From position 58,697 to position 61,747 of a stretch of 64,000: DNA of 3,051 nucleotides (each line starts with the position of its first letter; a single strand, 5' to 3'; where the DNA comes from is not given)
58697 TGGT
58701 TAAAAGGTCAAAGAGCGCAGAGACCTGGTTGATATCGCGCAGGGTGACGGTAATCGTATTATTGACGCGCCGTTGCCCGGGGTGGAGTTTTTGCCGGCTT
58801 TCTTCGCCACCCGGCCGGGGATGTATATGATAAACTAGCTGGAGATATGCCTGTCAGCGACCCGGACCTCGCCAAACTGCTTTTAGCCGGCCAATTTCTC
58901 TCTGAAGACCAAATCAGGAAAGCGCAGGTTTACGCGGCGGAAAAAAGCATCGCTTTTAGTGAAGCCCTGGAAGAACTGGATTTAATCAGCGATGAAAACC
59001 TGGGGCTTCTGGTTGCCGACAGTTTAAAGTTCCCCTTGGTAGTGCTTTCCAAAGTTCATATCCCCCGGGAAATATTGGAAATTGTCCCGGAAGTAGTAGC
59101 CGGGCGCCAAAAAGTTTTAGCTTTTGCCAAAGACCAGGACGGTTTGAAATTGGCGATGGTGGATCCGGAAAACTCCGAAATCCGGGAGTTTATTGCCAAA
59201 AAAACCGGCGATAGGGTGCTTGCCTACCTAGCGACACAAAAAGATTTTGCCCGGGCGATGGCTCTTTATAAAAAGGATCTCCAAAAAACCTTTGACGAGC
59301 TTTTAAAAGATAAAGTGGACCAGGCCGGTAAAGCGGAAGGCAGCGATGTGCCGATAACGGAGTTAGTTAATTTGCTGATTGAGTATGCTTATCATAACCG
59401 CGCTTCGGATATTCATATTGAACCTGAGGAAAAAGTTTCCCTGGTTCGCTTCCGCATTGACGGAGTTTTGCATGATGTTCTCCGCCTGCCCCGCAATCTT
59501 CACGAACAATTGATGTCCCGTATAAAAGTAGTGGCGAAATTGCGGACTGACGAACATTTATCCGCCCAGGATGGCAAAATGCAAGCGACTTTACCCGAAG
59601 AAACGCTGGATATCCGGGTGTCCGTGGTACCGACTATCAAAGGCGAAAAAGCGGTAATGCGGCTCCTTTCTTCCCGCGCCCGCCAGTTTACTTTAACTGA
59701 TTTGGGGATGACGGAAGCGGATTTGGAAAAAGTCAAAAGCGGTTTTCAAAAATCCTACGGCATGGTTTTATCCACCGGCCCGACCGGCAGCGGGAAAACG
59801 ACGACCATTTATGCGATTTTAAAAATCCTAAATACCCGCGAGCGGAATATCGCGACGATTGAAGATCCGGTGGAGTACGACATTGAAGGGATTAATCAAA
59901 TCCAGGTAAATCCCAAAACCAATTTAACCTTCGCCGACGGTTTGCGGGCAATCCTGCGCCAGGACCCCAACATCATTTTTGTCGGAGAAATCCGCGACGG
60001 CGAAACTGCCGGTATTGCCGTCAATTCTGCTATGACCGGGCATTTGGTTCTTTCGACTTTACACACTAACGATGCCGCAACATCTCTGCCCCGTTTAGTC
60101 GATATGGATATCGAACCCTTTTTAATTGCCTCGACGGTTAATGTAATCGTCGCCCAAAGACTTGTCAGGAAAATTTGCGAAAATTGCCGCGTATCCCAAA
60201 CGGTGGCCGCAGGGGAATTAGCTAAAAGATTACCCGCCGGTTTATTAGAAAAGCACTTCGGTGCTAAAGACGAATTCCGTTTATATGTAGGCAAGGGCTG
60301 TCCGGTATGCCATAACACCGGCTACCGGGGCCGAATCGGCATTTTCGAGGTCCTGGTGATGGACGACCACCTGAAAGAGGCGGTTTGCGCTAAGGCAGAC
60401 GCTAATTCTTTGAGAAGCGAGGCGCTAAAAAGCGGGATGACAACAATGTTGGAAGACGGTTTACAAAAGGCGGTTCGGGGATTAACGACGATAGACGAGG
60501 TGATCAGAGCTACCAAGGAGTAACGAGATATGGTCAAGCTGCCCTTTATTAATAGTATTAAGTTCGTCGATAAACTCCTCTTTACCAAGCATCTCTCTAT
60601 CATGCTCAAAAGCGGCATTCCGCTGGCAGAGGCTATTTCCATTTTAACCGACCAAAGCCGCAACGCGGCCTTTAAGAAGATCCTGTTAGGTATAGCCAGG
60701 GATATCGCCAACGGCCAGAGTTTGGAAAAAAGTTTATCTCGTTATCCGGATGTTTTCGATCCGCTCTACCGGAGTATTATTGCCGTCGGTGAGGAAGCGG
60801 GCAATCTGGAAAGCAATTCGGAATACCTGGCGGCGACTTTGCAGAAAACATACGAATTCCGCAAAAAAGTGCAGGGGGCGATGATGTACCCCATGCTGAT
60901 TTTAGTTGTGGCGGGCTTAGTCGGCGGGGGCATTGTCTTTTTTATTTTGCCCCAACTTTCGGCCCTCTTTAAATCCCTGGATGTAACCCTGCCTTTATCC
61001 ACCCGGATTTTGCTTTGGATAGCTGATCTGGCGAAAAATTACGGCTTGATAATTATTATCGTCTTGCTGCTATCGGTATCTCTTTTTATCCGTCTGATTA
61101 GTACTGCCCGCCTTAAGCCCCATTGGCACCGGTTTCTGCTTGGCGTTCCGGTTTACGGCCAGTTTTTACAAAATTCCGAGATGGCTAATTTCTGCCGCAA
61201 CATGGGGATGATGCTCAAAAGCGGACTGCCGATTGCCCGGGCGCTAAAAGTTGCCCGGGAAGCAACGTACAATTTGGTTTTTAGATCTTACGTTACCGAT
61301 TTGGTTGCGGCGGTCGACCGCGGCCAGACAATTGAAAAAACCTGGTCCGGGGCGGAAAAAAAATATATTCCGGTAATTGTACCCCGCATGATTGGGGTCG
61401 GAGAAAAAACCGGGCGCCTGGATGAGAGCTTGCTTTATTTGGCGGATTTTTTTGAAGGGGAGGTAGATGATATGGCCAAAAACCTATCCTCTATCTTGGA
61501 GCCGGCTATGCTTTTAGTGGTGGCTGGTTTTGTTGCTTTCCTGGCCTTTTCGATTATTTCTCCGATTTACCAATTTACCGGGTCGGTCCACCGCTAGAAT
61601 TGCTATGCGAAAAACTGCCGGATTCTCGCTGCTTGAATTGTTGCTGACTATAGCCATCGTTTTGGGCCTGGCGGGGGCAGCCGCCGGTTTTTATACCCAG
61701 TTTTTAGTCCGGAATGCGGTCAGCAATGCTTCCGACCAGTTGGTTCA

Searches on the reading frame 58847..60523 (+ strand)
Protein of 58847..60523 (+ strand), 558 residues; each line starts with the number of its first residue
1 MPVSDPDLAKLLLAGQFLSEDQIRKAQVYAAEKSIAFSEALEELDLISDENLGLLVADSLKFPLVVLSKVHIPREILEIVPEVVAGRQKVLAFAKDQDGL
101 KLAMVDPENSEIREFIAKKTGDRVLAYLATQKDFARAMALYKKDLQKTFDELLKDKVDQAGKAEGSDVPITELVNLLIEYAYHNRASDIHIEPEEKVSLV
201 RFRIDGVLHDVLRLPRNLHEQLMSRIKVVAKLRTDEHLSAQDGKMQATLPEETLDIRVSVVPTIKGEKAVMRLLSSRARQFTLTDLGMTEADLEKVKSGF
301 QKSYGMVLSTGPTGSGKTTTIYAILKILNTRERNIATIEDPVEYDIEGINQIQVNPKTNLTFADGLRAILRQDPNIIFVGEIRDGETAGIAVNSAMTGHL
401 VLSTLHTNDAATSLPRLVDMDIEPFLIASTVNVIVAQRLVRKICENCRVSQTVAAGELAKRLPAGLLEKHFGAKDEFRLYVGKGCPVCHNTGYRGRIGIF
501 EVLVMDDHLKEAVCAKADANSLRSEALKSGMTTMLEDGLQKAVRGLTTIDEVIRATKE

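Call 62: search_protein_families(library=ncbifam, proteins=[window:58847-60523:+], max_evalue=1e-10)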
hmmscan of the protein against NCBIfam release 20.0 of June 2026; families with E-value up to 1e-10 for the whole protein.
window:58847-60523:+ (558 aa): 14 families
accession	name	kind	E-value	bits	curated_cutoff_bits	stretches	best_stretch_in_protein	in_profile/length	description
TIGR02533.1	type_II_gspE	equivalog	1.4e-156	522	630.25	1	84-556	8-486/486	type II secretion system ATPase GspE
TIGR02538.1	type_IV_pilB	equivalog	2e-156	521.9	675.65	1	8-557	2-563/564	type IV-A pilus assembly ATPase PilB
NF053534.1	T4PilAsmATPsTfpB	equivalog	9e-129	430.5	850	1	50-556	66-582/584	type IV pilus assembly ATPase TfpB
NF007755.0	PRK10436.1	equivalog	7.3e-128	427.1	617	1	87-555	16-458/465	type II secretion system protein GspE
NF041000.1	ATPase_ComGA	equivalog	2.8e-74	249.5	300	1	177-441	3-266/267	competence type IV pilus ATPase ComGA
TIGR01420.1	pilT_fam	subfamily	2.4e-52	178.3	319.1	1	177-449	5-277/343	PilT/PilU family type 4a pilus ATPase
TIGR02525.1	plasmid_TraJ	equivalog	5e-26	91.5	368.3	1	284-440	133-298/372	plasmid transfer ATPase TraJ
TIGR02524.1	dot_icm_DotB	equivalog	2e-21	76.6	463.3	1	303-440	133-279/358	Dot/Icm type IV secretion system ATPase DotB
NF058587.1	archaellum_moto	equivalog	1.1e-17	64.1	550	1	307-443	278-420/527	archaellum flagellar ATPase motor FlaI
TIGR02782.1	TrbB_P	equivalog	5.2e-17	62.1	304.55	1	226-451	58-289/303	P-type conjugative transfer ATPase TrbB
TIGR02788.1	VirB11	equivalog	4e-14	52.3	249.95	1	301-421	142-266/308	P-type DNA transfer ATPase VirB11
NF010407.0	PRK13833.1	subfamily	1.6e-13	50.8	499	1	284-421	125-263/323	conjugal transfer protein TrbB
NF010469.0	PRK13894.1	subfamily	1.7e-13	50.6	508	1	288-435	134-290/320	conjugal transfer ATPase TrbB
TIGR03819.1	heli_sec_ATPase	hypoth_equivalog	2.4e-12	46.7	373.15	1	221-422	98-302/340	TadA family conjugal transfer-associated ATPase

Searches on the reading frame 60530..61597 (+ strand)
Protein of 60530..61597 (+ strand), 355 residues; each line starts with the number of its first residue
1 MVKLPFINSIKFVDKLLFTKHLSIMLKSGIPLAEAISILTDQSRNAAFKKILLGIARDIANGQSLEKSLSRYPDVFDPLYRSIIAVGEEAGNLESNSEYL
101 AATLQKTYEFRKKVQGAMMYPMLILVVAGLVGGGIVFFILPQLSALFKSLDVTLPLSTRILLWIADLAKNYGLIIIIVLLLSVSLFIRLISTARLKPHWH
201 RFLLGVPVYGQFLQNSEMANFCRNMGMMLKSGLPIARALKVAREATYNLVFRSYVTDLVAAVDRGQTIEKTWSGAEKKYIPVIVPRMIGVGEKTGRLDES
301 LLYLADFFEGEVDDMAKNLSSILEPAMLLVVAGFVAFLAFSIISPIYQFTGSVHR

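Call 62: search_protein_families(library=ncbifam, proteins=[window:60530-61597:+], max_evalue=1e-10)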
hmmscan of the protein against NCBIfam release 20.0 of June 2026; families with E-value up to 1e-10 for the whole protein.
window:60530-61597:+ (355 aa): 6 families
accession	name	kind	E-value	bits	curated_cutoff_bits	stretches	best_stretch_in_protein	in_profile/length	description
TIGR02120.1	GspF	equivalog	2.2e-81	274.1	424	1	13-350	63-398/401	type II secretion system inner membrane protein GspF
NF007861.0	PRK10573.1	equivalog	1e-68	232.2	401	1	15-350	61-395/401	protein transport protein HofC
NF052606.1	T4PiliAsmPilCMyx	equivalog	2e-66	224.5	700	1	3-354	70-419/419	type IV pilus assembly protein PilC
NF052607.1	T4PiliAsmPilCThrm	equivalog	3.1e-63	214.2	700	1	2-352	53-403/406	type IV pilus assembly protein PilC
NF047826.1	T3SSXpsF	equivalog_domain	1.4e-53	182.2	650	1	15-353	68-404/405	type II secretion system protein XpsF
NF041012.2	T4P_ComGB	equivalog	4.8e-41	141.2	240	1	16-349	4-330/332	competence type IV pilus assembly protein ComGB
